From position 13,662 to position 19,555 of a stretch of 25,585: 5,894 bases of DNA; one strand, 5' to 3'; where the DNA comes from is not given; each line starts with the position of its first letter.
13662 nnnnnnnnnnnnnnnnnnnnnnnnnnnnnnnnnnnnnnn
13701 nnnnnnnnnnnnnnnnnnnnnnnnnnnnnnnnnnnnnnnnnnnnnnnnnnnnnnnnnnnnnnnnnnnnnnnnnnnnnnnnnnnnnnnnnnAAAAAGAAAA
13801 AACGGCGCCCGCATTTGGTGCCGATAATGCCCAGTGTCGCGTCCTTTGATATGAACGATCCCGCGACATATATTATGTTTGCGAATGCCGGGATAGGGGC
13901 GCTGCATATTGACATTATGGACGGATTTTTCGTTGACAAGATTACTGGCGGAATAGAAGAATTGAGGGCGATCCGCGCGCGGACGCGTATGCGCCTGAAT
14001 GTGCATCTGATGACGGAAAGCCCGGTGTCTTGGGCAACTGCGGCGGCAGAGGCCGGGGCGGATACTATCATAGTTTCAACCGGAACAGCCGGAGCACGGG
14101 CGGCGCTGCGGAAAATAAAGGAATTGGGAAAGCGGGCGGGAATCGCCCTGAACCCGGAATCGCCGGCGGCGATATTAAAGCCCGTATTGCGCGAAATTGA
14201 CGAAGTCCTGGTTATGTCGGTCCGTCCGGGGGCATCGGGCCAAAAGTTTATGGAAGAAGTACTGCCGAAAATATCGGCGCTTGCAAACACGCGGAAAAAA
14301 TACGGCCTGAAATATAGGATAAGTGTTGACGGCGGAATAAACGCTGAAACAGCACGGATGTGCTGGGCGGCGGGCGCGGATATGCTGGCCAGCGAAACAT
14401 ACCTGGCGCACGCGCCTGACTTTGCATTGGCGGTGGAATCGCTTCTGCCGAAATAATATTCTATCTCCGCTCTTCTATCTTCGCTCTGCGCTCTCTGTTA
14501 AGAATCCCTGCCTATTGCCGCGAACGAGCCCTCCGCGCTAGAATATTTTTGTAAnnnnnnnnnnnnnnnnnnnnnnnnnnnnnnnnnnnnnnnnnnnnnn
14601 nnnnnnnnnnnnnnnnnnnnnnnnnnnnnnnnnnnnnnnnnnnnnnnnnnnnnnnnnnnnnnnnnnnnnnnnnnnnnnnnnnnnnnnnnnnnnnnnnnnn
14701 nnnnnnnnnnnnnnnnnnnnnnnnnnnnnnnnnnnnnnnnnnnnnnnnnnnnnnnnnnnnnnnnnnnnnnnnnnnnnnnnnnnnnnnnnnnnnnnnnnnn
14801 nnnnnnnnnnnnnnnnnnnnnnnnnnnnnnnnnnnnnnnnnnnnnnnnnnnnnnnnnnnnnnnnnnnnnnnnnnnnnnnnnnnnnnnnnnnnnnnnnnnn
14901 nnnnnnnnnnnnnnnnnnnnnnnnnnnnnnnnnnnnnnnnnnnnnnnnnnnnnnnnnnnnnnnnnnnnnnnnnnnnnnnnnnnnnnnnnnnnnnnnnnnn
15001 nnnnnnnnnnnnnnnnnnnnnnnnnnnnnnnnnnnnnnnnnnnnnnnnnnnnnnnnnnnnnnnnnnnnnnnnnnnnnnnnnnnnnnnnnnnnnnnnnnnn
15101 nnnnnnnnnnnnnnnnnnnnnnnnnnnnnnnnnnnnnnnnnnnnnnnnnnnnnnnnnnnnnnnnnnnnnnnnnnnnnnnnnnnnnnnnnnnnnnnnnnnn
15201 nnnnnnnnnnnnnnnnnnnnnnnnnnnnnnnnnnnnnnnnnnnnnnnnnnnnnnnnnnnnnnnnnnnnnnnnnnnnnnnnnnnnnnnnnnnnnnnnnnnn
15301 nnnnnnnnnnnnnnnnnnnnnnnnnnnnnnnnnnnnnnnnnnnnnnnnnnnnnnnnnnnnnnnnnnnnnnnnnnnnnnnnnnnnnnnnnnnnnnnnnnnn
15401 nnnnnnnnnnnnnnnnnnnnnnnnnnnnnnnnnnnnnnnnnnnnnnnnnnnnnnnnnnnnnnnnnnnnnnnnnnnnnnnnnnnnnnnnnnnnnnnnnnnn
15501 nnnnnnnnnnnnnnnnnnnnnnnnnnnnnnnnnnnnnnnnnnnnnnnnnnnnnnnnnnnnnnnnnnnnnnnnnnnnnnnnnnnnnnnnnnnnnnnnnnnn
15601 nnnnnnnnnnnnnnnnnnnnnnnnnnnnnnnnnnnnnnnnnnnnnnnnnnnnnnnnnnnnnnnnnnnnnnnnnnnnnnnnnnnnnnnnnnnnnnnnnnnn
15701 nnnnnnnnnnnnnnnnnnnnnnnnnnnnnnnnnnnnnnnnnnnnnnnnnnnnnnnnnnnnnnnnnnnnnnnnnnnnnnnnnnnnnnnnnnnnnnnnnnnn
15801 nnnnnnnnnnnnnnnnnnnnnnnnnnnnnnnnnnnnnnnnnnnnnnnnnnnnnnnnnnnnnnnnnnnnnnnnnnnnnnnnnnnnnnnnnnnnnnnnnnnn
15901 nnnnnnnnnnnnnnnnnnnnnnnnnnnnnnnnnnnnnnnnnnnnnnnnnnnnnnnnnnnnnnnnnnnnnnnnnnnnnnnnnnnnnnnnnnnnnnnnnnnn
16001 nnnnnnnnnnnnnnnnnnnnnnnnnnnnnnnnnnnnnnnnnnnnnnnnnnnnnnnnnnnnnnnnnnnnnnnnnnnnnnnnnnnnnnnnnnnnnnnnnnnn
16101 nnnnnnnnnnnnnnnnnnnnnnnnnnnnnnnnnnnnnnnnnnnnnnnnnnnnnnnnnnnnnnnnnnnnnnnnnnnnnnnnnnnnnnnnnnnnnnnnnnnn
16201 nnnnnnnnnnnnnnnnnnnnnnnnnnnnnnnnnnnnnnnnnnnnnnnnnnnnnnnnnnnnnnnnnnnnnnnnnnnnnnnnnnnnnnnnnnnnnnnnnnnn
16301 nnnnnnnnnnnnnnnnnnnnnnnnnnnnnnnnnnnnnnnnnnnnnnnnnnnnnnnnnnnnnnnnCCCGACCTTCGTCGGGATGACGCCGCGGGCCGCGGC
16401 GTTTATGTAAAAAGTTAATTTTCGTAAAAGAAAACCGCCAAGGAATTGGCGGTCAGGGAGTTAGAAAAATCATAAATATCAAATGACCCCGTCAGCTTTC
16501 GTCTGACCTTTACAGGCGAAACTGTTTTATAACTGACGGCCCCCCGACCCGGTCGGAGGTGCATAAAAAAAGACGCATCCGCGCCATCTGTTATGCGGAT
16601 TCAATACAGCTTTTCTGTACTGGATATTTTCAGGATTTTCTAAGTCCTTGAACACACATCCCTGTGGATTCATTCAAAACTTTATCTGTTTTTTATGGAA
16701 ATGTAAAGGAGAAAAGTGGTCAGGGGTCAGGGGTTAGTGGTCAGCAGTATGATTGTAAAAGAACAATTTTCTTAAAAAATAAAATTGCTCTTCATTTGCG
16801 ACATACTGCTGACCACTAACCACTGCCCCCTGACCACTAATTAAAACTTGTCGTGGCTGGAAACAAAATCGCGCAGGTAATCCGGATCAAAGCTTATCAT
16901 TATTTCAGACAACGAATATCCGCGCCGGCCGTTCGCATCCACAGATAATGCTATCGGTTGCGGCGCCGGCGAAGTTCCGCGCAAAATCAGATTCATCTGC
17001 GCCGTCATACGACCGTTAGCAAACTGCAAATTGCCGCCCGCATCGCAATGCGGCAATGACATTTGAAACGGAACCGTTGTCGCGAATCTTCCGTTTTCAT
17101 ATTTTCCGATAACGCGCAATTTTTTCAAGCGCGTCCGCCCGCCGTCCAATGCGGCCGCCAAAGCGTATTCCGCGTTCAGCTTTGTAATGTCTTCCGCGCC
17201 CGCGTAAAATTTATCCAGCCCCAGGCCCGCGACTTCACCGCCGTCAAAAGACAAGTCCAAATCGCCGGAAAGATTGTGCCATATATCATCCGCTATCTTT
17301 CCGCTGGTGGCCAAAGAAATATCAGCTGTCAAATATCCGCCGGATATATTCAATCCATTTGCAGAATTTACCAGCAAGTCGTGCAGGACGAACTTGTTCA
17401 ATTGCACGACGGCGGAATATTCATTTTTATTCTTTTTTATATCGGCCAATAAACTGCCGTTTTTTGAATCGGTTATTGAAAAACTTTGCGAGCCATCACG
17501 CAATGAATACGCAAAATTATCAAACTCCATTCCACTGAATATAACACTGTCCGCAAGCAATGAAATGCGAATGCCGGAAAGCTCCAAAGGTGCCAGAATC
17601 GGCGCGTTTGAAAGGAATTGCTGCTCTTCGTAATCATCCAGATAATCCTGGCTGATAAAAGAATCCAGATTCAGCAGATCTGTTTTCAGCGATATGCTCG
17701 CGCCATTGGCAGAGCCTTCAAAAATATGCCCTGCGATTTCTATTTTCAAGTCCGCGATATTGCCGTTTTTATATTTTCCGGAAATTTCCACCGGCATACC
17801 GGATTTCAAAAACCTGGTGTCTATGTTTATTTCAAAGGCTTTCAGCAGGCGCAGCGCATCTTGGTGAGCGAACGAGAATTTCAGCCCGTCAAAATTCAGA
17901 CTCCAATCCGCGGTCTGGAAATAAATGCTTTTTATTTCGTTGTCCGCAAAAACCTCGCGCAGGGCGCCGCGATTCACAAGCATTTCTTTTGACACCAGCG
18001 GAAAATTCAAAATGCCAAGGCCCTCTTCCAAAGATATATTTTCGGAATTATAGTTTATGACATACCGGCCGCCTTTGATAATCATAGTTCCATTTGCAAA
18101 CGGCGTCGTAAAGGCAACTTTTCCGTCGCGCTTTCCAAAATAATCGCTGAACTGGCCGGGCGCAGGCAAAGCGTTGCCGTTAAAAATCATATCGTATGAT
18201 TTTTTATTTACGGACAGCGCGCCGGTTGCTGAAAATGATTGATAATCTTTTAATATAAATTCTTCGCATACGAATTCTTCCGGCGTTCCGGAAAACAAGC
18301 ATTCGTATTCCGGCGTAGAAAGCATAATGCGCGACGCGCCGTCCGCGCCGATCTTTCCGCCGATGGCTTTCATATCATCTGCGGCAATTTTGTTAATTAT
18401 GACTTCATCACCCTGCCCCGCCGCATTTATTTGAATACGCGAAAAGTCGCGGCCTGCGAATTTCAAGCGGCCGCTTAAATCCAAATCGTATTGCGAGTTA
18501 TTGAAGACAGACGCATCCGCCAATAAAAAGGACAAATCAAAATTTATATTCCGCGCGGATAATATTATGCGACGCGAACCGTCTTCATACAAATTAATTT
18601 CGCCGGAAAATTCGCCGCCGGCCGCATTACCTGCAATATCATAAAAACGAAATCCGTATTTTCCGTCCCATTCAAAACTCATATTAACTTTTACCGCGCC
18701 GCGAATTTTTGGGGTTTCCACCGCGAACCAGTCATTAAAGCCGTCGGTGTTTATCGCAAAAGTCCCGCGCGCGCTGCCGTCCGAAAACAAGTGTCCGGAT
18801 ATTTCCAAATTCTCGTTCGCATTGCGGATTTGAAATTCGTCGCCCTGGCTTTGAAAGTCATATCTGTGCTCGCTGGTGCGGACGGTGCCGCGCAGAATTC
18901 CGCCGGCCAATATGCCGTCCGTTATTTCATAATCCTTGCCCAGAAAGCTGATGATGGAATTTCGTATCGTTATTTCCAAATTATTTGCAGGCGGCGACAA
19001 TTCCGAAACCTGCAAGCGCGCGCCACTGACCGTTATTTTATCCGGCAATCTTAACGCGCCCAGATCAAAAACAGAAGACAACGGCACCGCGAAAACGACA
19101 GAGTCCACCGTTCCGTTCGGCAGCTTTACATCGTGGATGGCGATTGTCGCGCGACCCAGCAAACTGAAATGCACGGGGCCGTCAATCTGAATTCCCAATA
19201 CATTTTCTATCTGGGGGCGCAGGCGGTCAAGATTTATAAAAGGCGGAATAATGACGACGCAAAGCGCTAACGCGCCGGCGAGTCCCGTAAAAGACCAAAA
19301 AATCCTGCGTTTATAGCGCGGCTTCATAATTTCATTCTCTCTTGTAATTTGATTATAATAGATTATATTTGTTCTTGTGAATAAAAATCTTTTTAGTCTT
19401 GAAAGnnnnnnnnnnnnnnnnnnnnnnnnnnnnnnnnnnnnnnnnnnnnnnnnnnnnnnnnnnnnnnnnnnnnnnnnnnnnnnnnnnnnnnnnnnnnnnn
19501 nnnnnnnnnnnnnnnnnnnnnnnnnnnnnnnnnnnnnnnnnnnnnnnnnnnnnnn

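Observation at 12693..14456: Single ORF fusing a divergent FtsA-like protein to ribulose-phosphate 3-epimerase, in a dcw remnant without ftsZ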

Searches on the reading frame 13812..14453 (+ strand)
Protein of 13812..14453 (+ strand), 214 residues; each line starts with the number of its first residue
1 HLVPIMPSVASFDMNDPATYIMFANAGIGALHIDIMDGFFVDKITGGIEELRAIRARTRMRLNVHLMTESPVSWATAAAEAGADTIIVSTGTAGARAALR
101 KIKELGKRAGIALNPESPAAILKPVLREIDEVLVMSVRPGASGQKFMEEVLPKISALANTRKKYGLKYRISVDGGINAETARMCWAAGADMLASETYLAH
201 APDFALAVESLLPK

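Call 25: search_solved_structures(query=window:13812-14453:+, max_evalue=1e-10, show_alignments=2)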
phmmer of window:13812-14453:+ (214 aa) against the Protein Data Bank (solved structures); distinct sequences matched with E-value up to 1e-10: 14.
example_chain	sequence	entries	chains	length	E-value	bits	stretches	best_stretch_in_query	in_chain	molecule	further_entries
2fli_A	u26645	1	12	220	1.7e-40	142.6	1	5-211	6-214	ribulose-phosphate 3-epimerase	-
1tqj_A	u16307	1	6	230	2.8e-34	122.3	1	5-209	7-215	Ribulose-phosphate 3-epimerase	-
1rpx_A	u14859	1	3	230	8.7e-31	110.9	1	6-211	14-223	PROTEIN (RIBULOSE-PHOSPHATE 3-EPIMERASE)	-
3qc3_A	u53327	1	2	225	1.8e-28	103.4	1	5-203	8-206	D-ribulose-5-phosphate-3-epimerase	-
3ovp_A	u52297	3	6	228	1.8e-28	103.3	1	5-203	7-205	Ribulose-phosphate 3-epimerase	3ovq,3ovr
7b1w_J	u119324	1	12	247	3.1e-28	102.6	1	5-205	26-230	Ribulose-phosphate 3-epimerase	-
3ct7_A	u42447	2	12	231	8.2e-28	101.2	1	5-193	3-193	D-allulose-6-phosphate 3-epimerase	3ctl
1h1y_A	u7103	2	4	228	9.1e-26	94.5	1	5-197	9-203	D-RIBULOSE-5-PHOSPHATE 3-EPIMERASE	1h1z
4nu7_A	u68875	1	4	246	1.1e-25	94.3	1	5-202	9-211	Ribulose-phosphate 3-epimerase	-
7u5y_A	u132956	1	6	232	2.5e-25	93.1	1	5-210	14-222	Ribulose-phosphate 3-epimerase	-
5umf_A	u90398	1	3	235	1.4e-24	90.6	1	5-209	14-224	Ribulose-phosphate 3-epimerase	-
7sbj_A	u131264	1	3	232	2.8e-22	83.1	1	25-196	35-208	Ribulose-phosphate 3-epimerase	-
3inp_A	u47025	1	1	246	8.7e-21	78.3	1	4-190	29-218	D-ribulose-phosphate 3-epimerase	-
1tqx_A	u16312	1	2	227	6.5e-18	68.9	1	7-209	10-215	D-ribulose-5-phosphate 3-epimerase, putative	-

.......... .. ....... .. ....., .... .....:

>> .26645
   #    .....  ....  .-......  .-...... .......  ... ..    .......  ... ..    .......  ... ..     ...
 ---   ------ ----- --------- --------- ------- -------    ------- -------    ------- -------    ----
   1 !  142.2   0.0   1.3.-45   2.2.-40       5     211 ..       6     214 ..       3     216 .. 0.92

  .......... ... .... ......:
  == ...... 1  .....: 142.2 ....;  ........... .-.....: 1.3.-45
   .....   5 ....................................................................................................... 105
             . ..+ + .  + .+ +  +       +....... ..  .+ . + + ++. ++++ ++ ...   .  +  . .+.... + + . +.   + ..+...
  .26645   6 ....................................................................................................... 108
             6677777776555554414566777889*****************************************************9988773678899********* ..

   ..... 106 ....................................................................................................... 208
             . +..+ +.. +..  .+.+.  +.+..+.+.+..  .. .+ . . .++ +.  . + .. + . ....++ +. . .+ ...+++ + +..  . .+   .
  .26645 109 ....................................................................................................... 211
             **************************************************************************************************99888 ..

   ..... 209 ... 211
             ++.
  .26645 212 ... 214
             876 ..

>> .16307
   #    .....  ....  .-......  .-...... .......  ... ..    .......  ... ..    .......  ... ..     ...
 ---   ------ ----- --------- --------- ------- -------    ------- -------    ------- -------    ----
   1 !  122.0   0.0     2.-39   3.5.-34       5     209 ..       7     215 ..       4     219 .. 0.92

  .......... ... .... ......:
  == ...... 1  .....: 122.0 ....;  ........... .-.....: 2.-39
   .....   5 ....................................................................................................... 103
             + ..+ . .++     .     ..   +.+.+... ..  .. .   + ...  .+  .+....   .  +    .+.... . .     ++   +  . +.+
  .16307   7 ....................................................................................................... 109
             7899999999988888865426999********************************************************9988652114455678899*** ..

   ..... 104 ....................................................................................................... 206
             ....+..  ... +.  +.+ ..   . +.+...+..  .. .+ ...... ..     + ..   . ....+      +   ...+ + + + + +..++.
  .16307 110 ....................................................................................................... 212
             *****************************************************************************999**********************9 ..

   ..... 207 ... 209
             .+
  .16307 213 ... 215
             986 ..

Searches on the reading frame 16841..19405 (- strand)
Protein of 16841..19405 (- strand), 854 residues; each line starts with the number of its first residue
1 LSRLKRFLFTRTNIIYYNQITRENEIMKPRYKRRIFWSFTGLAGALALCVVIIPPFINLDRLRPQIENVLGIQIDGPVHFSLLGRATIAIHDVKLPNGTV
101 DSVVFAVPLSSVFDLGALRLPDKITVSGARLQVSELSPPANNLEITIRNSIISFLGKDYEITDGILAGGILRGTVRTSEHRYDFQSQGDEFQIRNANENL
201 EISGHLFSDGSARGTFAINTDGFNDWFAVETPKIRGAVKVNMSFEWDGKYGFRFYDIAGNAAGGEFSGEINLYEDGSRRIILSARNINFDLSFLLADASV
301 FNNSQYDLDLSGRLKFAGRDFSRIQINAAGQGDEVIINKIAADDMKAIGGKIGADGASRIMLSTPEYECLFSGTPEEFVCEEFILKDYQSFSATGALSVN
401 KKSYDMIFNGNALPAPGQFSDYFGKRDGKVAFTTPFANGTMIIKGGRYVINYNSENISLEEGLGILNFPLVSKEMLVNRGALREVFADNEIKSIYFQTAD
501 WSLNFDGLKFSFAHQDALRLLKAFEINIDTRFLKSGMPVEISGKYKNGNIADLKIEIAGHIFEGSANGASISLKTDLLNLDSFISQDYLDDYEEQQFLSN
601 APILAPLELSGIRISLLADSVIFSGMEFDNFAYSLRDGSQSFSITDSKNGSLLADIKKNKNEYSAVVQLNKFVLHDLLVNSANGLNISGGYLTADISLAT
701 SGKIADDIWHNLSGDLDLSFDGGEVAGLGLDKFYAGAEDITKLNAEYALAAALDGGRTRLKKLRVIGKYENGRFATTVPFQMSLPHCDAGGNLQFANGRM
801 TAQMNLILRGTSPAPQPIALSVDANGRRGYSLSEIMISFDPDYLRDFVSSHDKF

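Call 8: search_protein_families(library=pfam, proteins=[window:16841-19405:-], max_evalue=0.001)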
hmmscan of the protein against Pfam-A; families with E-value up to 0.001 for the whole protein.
window:16841-19405:- (854 aa): 1 family
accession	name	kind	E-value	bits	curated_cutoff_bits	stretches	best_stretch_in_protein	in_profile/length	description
PF05170.20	AsmA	-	0.00044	19.6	29.8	0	655-774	492-602/607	AsmA family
